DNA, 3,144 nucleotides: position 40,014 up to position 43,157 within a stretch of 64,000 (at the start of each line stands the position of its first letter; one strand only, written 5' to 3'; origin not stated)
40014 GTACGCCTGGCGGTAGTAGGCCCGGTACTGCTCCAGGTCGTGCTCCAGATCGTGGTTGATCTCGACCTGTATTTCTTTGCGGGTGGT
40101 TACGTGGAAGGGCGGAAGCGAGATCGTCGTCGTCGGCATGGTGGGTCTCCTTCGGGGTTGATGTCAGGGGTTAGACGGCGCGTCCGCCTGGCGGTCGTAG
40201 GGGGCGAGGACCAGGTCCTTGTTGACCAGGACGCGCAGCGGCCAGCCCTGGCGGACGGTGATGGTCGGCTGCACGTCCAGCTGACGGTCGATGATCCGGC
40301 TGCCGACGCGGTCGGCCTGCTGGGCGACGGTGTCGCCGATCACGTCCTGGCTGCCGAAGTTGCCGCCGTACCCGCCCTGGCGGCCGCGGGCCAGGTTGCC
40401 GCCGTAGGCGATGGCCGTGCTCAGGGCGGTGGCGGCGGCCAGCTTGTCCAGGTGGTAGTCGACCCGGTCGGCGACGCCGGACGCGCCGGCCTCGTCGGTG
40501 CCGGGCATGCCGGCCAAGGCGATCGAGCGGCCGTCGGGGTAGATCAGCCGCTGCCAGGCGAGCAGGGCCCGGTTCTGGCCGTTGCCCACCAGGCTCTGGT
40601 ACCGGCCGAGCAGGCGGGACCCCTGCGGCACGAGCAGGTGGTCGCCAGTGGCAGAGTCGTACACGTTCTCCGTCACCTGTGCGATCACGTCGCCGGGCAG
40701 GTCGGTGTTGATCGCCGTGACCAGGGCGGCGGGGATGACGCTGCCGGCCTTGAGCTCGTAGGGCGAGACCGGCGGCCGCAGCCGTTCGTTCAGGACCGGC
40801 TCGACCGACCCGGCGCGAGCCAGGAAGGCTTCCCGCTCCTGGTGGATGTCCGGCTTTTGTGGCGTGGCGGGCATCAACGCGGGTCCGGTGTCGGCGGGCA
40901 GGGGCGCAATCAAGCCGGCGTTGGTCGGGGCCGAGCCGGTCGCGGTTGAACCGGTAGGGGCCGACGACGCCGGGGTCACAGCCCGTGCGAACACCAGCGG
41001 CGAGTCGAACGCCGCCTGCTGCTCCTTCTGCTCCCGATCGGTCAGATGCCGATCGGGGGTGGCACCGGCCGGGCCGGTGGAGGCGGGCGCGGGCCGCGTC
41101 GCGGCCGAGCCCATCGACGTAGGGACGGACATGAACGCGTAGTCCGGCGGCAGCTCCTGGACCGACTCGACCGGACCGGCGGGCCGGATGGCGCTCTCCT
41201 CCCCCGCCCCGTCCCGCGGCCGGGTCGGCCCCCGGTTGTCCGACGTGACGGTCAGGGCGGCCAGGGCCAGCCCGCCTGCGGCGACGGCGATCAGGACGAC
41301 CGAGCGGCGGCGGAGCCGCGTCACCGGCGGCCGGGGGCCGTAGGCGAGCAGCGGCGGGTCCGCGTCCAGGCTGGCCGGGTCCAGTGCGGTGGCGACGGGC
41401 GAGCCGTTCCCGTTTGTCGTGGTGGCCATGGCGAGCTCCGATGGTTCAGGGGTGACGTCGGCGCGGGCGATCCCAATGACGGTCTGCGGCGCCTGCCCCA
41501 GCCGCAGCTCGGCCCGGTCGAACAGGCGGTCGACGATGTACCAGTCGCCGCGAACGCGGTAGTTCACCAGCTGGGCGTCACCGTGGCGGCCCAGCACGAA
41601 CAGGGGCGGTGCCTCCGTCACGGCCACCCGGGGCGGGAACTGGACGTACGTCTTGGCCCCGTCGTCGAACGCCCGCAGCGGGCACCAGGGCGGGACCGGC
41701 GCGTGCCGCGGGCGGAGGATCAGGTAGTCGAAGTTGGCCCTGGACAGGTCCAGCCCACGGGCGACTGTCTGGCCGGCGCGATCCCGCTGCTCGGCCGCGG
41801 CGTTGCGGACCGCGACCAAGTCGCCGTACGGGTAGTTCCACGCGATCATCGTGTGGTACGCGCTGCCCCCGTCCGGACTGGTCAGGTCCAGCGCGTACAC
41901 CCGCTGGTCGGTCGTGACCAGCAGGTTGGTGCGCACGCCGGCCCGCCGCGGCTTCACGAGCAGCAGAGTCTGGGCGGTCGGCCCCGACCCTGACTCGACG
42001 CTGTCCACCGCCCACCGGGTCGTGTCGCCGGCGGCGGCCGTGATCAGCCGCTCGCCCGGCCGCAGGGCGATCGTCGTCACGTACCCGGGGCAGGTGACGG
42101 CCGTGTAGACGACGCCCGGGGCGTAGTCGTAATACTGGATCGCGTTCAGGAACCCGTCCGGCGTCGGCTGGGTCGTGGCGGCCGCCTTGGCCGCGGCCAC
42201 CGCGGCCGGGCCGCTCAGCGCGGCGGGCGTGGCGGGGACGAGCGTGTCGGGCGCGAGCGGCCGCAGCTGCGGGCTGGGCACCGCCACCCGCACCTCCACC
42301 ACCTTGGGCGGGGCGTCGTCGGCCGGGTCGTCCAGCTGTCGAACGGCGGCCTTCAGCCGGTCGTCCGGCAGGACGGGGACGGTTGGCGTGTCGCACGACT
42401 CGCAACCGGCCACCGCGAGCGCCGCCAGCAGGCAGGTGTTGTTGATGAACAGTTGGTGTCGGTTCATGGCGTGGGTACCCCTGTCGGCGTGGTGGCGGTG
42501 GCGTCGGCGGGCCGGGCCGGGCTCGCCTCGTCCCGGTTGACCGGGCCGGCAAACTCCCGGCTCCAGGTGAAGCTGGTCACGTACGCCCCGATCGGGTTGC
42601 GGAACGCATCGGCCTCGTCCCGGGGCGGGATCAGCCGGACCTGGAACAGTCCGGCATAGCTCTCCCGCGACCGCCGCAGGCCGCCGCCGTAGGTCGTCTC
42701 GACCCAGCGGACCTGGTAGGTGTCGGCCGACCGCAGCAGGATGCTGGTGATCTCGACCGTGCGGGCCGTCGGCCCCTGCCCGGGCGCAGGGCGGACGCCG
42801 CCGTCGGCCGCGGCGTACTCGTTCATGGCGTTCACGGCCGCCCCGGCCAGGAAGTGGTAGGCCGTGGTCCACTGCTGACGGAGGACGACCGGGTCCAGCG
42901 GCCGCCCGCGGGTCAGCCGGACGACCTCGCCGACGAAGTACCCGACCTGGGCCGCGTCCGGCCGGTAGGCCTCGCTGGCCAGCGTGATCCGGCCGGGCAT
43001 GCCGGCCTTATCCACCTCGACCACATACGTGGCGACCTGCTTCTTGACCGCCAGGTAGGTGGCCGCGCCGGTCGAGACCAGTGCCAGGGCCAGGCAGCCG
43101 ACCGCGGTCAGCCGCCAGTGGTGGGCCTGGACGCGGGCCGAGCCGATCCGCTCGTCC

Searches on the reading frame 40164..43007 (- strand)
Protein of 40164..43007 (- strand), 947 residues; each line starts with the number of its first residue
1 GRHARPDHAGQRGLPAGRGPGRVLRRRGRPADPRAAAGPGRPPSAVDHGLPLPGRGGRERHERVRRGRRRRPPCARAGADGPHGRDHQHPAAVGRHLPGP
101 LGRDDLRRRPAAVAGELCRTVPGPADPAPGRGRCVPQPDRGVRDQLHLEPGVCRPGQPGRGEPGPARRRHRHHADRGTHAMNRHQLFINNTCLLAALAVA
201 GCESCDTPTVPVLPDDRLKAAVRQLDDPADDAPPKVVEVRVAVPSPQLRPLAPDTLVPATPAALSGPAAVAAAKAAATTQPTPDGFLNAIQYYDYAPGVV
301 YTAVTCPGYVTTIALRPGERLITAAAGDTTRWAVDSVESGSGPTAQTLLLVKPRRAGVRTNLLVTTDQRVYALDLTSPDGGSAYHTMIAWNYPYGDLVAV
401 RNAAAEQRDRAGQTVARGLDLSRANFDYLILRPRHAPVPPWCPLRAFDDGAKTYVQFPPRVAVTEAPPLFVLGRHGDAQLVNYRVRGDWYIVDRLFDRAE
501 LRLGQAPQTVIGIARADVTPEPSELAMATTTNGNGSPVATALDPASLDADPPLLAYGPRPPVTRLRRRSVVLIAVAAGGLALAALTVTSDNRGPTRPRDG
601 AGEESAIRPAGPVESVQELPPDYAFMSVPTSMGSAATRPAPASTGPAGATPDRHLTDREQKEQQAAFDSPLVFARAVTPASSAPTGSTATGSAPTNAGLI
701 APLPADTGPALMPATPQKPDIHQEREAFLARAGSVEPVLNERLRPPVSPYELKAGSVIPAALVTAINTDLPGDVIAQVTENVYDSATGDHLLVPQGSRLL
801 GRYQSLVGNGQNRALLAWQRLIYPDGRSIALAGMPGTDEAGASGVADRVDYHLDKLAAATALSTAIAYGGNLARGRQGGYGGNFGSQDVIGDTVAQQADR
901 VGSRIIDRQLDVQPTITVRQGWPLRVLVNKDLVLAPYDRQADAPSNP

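Call 11: search_protein_families(library=pfam, proteins=[window:40164-43007:-], max_evalue=0.01)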
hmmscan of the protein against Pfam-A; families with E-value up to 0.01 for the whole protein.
window:40164-43007:- (947 aa): 2 families
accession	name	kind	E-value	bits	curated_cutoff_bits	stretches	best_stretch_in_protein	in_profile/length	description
PF03743.19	TrbI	-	3.7e-60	203.4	35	1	752-934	2-188/188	Bacterial conjugation TrbI-like protein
PF03524.21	CagX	-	1.1e-54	185.8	34.2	1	288-515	1-197/198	Conjugal transfer protein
